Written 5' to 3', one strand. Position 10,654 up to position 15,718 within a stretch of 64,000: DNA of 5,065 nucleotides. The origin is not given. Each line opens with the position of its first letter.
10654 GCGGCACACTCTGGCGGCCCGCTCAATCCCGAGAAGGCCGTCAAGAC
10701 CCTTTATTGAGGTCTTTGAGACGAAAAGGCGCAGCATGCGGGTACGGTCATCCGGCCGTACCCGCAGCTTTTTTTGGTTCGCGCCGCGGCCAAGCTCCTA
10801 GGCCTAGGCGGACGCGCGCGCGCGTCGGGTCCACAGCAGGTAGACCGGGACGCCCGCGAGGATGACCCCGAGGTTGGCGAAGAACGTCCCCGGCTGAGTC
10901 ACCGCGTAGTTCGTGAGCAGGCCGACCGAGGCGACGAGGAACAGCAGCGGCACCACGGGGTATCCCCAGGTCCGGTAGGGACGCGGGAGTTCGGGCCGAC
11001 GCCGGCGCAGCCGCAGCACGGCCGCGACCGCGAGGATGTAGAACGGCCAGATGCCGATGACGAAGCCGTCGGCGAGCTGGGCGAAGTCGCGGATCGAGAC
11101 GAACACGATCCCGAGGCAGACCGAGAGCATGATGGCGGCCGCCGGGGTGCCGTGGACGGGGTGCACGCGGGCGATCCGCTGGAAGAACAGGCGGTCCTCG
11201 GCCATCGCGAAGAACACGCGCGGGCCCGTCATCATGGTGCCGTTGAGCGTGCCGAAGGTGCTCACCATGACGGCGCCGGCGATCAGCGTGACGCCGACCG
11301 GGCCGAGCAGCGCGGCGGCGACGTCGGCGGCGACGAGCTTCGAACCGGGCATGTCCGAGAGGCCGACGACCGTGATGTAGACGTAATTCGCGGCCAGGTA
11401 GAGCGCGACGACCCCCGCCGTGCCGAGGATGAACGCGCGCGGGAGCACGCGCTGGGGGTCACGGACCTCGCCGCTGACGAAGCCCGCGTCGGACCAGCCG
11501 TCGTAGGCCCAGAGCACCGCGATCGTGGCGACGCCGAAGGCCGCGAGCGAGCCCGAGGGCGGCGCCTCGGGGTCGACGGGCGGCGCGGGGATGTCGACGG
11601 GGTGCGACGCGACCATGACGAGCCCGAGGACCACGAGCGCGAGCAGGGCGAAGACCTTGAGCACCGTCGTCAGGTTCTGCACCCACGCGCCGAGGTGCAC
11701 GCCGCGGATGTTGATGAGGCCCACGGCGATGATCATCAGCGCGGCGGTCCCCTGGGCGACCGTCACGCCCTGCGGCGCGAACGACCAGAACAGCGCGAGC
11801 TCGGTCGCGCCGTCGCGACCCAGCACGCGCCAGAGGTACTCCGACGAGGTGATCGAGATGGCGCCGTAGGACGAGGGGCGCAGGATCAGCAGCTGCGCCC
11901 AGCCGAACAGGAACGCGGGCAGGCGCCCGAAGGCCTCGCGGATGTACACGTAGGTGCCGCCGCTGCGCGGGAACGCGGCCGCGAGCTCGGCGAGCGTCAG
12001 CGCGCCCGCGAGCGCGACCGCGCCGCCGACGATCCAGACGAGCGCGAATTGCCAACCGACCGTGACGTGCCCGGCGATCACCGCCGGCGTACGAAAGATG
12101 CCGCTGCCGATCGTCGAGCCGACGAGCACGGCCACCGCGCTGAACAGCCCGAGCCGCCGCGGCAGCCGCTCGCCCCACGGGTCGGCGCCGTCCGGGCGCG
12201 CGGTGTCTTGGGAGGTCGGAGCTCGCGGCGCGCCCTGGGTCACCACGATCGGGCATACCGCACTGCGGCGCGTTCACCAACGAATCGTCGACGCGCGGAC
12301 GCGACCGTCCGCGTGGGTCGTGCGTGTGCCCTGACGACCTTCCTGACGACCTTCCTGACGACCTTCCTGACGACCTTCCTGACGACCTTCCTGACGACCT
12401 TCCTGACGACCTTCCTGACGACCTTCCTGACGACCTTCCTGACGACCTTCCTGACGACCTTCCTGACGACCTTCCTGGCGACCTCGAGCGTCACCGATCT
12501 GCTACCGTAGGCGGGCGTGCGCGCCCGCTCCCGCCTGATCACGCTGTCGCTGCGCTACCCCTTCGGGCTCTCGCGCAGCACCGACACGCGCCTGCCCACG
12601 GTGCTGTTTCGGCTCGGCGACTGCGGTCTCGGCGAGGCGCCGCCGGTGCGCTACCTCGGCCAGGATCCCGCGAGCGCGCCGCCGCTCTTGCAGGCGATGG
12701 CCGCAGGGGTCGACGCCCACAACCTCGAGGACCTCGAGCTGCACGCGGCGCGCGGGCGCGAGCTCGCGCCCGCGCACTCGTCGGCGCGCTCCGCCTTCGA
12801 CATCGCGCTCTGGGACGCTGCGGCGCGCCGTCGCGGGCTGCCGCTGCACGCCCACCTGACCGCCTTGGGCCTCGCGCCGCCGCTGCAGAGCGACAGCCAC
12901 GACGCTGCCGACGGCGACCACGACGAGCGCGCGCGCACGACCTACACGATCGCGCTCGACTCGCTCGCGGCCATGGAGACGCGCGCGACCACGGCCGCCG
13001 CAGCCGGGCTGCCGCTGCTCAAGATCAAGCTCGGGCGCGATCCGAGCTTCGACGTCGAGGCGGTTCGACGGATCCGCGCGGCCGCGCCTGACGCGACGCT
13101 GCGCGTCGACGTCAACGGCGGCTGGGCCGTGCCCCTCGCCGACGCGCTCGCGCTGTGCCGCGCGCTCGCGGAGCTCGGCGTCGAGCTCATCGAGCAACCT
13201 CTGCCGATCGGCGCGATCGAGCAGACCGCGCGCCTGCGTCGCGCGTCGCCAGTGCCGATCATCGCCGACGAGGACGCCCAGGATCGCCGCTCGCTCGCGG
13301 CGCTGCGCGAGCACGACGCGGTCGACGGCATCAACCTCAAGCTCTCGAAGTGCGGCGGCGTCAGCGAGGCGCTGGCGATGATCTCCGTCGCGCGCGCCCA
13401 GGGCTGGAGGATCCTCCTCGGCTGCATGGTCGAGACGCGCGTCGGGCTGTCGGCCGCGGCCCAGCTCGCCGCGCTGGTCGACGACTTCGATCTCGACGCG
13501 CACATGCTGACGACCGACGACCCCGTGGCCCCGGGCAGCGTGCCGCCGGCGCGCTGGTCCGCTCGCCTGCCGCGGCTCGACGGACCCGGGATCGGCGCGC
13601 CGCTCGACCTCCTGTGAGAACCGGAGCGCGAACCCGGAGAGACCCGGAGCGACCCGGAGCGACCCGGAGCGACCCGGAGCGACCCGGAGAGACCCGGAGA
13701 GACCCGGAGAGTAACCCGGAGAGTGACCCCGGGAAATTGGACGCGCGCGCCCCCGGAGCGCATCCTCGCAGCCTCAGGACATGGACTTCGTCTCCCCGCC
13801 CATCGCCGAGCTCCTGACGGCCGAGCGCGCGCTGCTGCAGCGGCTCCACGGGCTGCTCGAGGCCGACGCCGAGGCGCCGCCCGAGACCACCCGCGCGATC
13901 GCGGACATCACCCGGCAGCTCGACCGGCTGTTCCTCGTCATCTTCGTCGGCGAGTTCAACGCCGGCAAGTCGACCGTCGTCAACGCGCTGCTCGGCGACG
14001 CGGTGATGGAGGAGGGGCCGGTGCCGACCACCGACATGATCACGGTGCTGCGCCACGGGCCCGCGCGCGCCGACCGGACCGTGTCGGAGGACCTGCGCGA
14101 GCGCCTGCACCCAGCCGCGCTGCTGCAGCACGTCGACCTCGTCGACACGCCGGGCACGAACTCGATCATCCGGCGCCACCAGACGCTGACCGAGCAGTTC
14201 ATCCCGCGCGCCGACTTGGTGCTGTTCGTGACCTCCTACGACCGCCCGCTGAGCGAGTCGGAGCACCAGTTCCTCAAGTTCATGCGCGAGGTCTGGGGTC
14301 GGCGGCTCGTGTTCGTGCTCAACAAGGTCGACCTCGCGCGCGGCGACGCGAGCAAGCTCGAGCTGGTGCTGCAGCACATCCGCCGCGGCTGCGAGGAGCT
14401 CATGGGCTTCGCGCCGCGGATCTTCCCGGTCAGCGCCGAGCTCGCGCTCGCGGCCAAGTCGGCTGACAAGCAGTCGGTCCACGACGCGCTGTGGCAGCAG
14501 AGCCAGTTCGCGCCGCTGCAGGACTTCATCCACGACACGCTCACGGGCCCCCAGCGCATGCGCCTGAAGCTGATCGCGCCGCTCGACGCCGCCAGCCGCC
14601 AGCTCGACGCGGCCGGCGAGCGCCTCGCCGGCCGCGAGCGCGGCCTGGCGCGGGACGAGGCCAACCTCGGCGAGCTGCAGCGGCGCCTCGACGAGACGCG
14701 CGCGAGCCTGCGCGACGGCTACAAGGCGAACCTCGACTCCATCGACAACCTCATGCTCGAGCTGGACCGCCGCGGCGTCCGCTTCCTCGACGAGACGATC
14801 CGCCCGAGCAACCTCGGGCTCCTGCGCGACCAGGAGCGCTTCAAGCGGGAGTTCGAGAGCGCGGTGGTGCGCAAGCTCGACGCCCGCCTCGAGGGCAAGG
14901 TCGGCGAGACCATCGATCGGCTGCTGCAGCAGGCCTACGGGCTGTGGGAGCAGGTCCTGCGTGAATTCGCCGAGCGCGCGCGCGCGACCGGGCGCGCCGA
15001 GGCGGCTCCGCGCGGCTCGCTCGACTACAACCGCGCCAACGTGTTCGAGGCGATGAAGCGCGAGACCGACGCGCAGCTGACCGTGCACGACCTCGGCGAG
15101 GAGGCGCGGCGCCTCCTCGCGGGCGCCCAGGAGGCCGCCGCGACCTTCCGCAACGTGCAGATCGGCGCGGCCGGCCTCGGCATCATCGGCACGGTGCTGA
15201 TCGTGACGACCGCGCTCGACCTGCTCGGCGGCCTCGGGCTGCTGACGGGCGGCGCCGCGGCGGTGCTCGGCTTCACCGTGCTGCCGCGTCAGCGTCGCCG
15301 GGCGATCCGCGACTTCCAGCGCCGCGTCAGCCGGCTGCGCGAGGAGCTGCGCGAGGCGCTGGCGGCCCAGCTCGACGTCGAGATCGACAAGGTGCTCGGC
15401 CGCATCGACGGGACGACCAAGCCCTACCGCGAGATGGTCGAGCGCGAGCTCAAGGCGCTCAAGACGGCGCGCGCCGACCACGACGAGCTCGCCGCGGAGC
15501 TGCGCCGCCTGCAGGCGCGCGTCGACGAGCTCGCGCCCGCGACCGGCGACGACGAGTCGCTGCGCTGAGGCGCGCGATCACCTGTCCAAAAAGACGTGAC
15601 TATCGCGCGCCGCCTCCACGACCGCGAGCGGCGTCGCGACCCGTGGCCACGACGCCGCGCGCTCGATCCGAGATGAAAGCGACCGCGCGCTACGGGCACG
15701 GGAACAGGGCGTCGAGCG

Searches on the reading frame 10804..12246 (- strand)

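Call 41: search_protein_families(library=pfam, proteins=[window:10804-12246:-], max_evalue=0.001)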
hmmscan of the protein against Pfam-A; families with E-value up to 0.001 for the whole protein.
window:10804-12246:- (480 aa): 2 families
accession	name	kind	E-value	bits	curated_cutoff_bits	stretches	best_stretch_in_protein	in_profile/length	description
PF13520.12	AA_permease_2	-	1.6e-58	199.1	27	1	32-444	1-402/427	Amino acid permease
PF00324.27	AA_permease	-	2.2e-29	102.9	24.6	1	40-454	5-427/470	Amino acid permease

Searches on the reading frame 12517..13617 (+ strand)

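Call 41: search_protein_families(library=pfam, proteins=[window:12517-13617:+], max_evalue=0.001)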
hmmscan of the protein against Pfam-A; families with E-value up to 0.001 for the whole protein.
window:12517-13617:+ (366 aa): 3 families
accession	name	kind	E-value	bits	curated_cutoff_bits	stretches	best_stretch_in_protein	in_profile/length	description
PF13378.12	MR_MLE_C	-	7.4e-43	147.2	29.4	1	153-364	2-216/219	Enolase C-terminal domain-like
PF02746.21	MR_MLE_N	-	1.6e-07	32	22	1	15-111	15-113/117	Mandelate racemase / muconate lactonizing enzyme, N-terminal domain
PF07476.17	MAAL_C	-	0.00086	19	27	0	241-318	135-213/249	Methylaspartate ammonia-lyase C-terminus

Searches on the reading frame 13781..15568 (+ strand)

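Call 41: search_protein_families(library=pfam, proteins=[window:13781-15568:+], max_evalue=0.001)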
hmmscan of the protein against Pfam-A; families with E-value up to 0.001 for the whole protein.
window:13781-15568:+ (595 aa): 5 families
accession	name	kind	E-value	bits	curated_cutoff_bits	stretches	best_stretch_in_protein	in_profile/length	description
PF00350.29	Dynamin_N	-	6.3e-27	95.1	27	2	110-183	95-168/168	Dynamin family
PF01926.29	MMR_HSR1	-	3e-12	47.1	21.9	1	53-182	2-113/113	50S ribosome-binding GTPase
PF00009.33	GTP_EFTU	-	6.9e-07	29.5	26.5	1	51-224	4-171/188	Elongation factor Tu GTP binding domain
PF03193.22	RsgA_GTPase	-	3.9e-06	27.2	30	0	36-81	93-137/174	RsgA GTPase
PF04548.22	AIG1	-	0.00099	18.9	27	0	53-178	3-117/212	AIG1 family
